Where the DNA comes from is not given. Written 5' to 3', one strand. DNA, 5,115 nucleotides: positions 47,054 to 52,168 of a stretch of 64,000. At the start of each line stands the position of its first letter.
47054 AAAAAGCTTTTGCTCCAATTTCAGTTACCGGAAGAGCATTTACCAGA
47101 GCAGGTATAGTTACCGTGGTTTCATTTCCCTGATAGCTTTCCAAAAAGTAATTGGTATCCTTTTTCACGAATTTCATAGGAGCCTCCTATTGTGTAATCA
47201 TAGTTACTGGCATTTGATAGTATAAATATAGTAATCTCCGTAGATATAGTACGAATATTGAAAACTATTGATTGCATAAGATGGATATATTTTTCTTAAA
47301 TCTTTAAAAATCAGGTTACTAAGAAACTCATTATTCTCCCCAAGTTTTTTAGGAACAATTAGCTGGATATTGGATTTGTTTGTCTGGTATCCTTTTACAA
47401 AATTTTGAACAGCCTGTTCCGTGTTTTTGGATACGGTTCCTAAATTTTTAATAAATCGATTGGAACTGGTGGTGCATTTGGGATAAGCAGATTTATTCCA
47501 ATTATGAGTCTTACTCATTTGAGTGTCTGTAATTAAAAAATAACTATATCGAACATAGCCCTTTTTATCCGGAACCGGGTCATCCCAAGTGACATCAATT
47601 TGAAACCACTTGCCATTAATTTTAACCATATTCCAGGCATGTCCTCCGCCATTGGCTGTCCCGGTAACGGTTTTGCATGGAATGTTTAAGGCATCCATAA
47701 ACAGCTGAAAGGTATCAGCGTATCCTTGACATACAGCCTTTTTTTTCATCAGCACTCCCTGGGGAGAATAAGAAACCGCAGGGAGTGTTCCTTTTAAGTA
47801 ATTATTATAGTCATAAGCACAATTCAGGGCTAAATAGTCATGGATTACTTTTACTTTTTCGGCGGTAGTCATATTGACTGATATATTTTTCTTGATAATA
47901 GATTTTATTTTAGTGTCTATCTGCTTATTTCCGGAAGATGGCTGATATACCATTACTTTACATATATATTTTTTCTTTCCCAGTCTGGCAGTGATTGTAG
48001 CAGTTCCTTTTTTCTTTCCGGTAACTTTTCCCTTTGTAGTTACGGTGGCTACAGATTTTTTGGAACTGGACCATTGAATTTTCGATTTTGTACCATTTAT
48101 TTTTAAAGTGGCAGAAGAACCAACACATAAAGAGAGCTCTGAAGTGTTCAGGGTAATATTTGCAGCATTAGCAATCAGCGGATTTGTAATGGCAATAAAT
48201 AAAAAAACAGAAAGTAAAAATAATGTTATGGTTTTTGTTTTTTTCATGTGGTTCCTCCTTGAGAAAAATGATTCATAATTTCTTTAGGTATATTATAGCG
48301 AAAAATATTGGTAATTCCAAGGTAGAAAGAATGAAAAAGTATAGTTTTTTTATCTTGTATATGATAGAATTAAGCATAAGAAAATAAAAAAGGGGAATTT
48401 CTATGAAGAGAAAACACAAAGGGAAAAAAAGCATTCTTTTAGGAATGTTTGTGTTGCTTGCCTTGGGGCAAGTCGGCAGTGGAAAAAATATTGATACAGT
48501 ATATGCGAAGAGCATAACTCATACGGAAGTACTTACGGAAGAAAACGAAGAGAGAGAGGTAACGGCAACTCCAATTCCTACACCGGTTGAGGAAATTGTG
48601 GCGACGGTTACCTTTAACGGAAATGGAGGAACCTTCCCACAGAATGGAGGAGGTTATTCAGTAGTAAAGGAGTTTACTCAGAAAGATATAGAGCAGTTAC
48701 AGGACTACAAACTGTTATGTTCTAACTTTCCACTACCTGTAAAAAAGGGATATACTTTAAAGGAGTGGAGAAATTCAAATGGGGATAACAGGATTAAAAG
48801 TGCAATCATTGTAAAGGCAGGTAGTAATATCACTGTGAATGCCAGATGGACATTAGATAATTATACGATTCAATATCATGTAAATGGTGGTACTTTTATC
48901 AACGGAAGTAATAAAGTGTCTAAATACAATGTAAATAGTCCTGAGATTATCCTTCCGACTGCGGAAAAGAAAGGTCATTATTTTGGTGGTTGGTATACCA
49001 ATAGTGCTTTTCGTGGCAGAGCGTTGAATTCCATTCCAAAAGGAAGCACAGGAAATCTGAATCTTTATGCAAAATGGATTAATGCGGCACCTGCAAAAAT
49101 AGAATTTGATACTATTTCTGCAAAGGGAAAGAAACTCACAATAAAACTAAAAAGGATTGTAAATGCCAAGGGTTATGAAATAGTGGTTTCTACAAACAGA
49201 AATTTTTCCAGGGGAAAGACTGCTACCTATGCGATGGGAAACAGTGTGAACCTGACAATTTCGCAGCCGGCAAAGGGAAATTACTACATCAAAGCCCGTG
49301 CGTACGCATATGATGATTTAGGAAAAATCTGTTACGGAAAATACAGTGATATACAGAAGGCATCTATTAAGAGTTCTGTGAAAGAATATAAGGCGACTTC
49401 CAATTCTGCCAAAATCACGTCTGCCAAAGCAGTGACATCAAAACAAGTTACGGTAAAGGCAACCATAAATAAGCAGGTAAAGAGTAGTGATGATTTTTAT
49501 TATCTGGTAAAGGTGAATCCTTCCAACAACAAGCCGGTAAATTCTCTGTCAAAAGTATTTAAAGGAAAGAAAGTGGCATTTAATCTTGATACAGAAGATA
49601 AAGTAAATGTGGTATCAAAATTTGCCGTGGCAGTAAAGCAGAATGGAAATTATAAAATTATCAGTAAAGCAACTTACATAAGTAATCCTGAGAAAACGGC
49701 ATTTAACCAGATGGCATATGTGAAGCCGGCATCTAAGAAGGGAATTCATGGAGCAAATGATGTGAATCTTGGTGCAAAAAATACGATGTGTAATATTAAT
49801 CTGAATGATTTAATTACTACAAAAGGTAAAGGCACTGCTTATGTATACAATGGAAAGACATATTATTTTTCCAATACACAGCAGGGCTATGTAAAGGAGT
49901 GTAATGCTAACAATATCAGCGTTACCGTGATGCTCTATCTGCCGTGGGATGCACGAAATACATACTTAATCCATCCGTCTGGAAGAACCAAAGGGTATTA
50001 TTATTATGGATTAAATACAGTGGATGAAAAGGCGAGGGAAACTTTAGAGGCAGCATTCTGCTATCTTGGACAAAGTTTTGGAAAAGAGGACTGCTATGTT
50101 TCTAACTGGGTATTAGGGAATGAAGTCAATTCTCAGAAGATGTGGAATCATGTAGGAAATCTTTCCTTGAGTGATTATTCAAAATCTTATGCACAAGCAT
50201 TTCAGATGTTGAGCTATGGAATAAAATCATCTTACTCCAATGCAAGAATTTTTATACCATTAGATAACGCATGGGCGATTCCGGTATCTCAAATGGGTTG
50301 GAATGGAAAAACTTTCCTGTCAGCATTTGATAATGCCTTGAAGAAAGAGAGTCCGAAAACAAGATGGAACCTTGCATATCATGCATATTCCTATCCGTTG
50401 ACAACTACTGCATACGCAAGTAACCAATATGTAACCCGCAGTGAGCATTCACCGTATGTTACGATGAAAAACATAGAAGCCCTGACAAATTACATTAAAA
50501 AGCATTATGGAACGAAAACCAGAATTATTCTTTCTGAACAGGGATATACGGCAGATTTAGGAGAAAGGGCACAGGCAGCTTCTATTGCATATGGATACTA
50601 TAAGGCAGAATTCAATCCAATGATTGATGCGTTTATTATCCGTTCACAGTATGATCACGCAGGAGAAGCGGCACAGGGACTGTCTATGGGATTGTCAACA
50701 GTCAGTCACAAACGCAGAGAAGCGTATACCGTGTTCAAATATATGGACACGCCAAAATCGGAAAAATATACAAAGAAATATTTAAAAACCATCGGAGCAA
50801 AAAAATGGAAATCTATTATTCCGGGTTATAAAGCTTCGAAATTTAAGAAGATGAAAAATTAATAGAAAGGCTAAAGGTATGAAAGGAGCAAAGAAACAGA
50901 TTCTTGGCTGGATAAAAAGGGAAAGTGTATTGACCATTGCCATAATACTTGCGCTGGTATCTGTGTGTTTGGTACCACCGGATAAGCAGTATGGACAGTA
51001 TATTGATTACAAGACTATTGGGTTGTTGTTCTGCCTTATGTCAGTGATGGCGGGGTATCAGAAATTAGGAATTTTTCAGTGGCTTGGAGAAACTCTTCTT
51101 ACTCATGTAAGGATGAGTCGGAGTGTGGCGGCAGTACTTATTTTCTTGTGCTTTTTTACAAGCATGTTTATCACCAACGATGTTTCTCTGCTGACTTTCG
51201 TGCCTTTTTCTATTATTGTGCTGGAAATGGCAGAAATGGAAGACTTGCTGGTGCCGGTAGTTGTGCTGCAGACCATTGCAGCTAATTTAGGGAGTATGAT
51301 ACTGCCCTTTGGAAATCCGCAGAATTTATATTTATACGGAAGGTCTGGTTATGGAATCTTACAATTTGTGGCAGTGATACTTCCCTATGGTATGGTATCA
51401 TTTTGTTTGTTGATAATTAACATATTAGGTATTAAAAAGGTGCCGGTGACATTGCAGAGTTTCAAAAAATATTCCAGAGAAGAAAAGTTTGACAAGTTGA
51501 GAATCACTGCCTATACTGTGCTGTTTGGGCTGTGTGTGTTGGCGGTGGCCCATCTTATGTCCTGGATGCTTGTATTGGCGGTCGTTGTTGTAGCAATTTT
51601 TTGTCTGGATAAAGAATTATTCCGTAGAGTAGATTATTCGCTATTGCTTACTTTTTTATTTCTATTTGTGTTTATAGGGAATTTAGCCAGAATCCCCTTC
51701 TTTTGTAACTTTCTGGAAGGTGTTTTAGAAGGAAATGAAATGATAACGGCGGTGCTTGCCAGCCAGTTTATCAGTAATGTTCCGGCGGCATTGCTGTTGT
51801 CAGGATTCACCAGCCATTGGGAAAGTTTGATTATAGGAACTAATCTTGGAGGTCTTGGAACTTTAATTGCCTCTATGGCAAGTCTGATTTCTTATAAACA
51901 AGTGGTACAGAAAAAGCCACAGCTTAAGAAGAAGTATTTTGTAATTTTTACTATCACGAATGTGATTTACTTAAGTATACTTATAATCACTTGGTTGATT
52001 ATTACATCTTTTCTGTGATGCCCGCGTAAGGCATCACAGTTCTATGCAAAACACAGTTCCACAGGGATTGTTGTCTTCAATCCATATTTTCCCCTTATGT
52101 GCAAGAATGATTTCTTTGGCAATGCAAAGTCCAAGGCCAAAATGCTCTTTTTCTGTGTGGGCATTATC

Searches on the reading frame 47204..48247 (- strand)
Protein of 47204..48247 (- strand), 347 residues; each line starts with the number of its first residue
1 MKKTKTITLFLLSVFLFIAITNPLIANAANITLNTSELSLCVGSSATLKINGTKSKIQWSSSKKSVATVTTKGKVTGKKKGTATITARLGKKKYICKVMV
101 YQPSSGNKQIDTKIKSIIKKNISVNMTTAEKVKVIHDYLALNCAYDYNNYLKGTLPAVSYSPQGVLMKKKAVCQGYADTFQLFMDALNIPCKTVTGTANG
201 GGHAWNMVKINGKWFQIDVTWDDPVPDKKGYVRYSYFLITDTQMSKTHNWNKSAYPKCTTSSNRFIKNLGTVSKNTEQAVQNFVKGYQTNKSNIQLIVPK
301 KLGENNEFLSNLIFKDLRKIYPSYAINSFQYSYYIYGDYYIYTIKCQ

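Call 6: search_protein_families(library=pfam, proteins=[window:47204-48247:-])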
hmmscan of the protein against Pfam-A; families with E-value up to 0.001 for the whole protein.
window:47204-48247:- (347 aa): 3 families
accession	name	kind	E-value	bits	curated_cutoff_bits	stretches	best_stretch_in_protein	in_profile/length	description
PF01841.26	Transglut_core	-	2e-15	57.4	23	1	125-218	11-107/108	Transglutaminase-like superfamily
PF02368.24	Big_2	-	2.4e-09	37.4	22.8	1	44-91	18-70/79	Bacterial Ig-like domain (group 2)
PF04473.18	DUF553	-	8.2e-07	29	20.5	1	125-232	12-124/140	Transglutaminase-like domain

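Call 62: search_protein_families(library=padloc, proteins=[window:47204-48247:-])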
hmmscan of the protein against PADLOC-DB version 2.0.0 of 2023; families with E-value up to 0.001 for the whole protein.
window:47204-48247:- (347 aa): 0 families

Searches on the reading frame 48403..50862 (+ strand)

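Call 40: search_protein_families(library=pfam, proteins=[window:48403-50862:+])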
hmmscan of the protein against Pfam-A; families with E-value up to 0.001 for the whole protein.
window:48403-50862:+ (819 aa): 2 families
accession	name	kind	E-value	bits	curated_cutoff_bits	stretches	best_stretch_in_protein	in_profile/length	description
PF18989.5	DUF5722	-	2.6e-109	366.1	30.5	1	439-804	2-392/393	Family of unknown function (DUF5722)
PF09479.16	Flg_new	-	2.8e-16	59.8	27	2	154-224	1-65/65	Listeria-Bacteroides repeat domain (List_Bact_rpt)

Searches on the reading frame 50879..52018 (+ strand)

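Call 40: search_protein_families(library=pfam, proteins=[window:50879-52018:+])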
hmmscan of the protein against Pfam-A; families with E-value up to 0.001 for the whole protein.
window:50879-52018:+ (379 aa): 2 families
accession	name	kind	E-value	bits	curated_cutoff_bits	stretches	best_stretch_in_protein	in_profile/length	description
PF03600.22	CitMHS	-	2e-27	96.6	31.9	1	17-307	12-310/336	Citrate transporter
PF00939.25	Na_sulph_symp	-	8.8e-07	28.7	27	1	32-180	310-460/472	Sodium:sulfate symporter transmembrane region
